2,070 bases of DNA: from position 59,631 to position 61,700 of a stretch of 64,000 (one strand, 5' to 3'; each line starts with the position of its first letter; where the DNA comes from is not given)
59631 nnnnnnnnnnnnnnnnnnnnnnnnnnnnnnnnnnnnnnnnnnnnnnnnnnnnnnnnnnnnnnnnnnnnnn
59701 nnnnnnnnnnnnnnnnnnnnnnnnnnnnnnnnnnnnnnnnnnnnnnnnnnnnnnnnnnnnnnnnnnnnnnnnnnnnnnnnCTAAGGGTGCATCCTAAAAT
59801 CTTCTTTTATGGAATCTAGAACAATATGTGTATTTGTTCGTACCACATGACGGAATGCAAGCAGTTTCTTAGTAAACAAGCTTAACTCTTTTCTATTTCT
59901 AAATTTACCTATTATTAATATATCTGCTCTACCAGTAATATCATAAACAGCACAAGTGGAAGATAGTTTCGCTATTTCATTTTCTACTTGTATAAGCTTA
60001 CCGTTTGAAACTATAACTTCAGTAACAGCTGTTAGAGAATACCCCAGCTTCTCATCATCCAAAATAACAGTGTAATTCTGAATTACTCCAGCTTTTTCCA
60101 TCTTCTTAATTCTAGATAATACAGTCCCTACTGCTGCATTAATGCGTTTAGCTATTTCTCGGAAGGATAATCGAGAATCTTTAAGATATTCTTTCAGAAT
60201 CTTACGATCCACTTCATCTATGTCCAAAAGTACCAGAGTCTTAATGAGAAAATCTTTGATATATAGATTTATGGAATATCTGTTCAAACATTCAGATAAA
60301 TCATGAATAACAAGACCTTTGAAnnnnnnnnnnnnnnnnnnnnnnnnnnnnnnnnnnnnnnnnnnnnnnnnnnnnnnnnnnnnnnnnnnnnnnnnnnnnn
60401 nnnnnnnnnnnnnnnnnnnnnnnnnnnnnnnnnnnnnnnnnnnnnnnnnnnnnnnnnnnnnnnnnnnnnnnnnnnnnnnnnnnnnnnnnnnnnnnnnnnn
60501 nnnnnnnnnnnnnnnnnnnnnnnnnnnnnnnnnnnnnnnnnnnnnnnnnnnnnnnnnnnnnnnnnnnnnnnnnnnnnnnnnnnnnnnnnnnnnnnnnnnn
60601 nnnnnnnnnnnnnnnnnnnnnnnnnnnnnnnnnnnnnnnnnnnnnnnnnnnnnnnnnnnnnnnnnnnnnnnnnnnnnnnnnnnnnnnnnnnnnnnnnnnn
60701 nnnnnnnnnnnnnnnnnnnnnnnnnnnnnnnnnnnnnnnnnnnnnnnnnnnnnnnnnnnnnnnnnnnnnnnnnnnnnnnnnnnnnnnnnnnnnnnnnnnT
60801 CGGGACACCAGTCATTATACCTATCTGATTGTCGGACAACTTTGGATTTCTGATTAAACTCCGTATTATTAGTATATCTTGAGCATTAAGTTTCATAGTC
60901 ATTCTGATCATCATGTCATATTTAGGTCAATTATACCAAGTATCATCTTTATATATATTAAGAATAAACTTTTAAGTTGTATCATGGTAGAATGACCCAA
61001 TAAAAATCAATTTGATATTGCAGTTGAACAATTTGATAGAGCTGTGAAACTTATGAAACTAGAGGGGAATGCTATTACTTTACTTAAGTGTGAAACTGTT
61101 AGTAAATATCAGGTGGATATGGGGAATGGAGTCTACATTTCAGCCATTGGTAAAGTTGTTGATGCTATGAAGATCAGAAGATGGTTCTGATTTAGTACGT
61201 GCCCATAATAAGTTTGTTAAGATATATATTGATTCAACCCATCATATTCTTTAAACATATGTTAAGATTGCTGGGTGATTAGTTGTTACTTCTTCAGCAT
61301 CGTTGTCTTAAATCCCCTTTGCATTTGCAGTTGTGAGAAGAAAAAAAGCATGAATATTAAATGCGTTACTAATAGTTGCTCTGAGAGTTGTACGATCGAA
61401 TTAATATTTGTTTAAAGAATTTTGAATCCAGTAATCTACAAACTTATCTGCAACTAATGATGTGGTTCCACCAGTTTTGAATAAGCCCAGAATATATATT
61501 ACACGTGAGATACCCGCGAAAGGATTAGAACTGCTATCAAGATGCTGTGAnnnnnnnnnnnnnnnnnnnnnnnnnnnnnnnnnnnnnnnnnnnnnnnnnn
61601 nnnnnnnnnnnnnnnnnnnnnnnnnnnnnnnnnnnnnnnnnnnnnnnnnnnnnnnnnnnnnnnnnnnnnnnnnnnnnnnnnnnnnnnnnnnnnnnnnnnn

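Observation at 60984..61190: Relic of a glutamate dehydrogenase gene: start, N-terminal 50 aa and last 19 aa survive, the middle is gone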

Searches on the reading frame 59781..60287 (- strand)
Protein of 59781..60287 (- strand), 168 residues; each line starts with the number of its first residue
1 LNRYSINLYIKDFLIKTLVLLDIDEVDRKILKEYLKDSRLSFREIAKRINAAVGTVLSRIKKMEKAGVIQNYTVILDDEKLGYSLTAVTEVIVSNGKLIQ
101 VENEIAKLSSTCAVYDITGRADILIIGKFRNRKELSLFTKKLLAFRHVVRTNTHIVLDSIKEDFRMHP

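Call 4: search_protein_families(library=pfam, proteins=[window:59781-60287:-], max_evalue=1)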
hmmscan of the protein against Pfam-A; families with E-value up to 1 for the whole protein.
window:59781-60287:- (168 aa): 16 families
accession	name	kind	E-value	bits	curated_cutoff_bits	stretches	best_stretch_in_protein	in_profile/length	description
PF13412.12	HTH_24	-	2.1e-16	59.6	21.9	1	24-70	2-48/48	Winged helix-turn-helix DNA-binding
PF13404.12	HTH_AsnC-type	-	1.1e-11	44.8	27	1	23-64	1-42/42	AsnC-type helix-turn-helix domain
PF01037.27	AsnC_trans_reg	-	3.4e-10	40.1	25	1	91-158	3-72/73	Lrp/AsnC ligand binding domain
PF01047.28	MarR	-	0.0027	18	24.6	1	40-70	18-48/59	MarR family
PF13545.12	HTH_Crp_2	-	0.0033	17.8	27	1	37-81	20-67/70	Crp-like helix-turn-helix domain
PF22451.2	NirdL-like_HTH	-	0.0049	16.9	27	1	42-69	19-46/47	Siroheme decarboxylase NirDL-like HTH domain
PF16298.10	DUF4940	-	0.007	16.5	28.8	1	9-98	8-96/206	Domain of unknown function (DUF4940)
PF08279.18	HTH_11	-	0.017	15.5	25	1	28-83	3-54/55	HTH domain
PF01022.26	HTH_5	-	0.017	15.4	22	1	29-70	6-46/47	Bacterial regulatory protein, arsR family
PF25212.1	HVO_A0114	-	0.02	15.1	27.6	1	29-70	26-67/84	HVO_A0114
PF13936.12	HTH_38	-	0.031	14.5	27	1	28-56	10-37/44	Helix-turn-helix domain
PF21442.2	PB2_627-dom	-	0.043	14.5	27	1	29-105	53-130/133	Polymerase basic protein 2 (PB2), '627' domain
PF18024.7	HTH_50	-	0.05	13.7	27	1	23-62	8-46/50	Helix-turn-helix domain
PF13518.12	HTH_28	-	0.064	13.8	25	1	29-68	4-41/52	Helix-turn-helix domain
PF01638.23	HxlR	-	0.13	12.6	20.8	1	35-90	14-70/91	HxlR-like helix-turn-helix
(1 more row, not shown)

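Call 52: search_protein_families(library=ncbifam, proteins=[window:59781-60287:-], max_evalue=0.001)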
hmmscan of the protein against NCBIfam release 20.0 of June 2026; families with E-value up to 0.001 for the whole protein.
window:59781-60287:- (168 aa): 11 families
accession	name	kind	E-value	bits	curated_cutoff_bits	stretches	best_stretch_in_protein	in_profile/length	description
NF041396.1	TranRegLrp_Halo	equivalog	9.7e-29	100.2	190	1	24-163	4-143/149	HTH-type transcriptional regulator Lrp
NF053758.1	ChrTpTrnRegChrS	equivalog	3.3e-22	78.9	250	1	21-164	10-154/158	chromate efflux transcriptional regulator ChrS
NF040947.1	trans_reg_LysM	equivalog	4.5e-17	62.1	180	1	23-158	1-134/136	HTH-type transcriptional regulator LysM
NF008384.0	PRK11179.1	equivalog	1.1e-16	61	227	1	22-158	6-144/153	transcriptional regulator AsnC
NF040820.1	trans_reg_LrpA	equivalog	1.2e-16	60.9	250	1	23-161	2-141/141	HTH-type transcriptional regulator LrpA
NF008370.0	PRK11169.1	equivalog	3e-15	56.3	233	1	22-163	11-156/164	leucine-responsive transcriptional regulator Lrp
NF041395.1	TranRegLrpA1_Halo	equivalog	2.6e-09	37.2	250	1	25-123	5-103/142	HTH-type transcriptional regulator LrpA1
NF040707.3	Siroheme_Dcarb_AhbB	equivalog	5.2e-09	36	125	1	31-115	5-89/146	siroheme decarboxylase subunit beta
NF040708.3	Siroheme_Dcarb_AhbA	equivalog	1.8e-05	24.5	140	1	41-99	18-75/144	siroheme decarboxylase subunit alpha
NF053755.1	MsvR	equivalog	0.00028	20.7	220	1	26-96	14-83/236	transcriptional factor MsvR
TIGR01969.1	minD_arch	subfamily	0.00097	18.4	201.75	0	68-134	105-171/251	cell division ATPase MinD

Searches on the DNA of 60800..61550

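Call 65: search_rna_families(source=window, start=60800, end=61550, threshold=evalue, max_evalue=1)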
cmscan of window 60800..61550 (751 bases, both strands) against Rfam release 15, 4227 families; matches with E-value up to 1: 1.
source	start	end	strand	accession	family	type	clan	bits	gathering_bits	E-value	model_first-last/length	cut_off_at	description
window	61166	61246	-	RF00376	HIV_GSL3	Cis-reg;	-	20.5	42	0.57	1-84/84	no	HIV gag stem loop 3 (GSL3)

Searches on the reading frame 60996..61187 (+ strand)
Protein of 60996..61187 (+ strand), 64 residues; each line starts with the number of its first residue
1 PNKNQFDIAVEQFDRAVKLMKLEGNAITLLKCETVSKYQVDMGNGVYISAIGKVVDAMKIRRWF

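Call 4: search_protein_families(library=pfam, proteins=[window:60996-61187:+], max_evalue=1)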
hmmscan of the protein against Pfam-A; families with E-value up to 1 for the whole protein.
seq(64 aa): 0 families
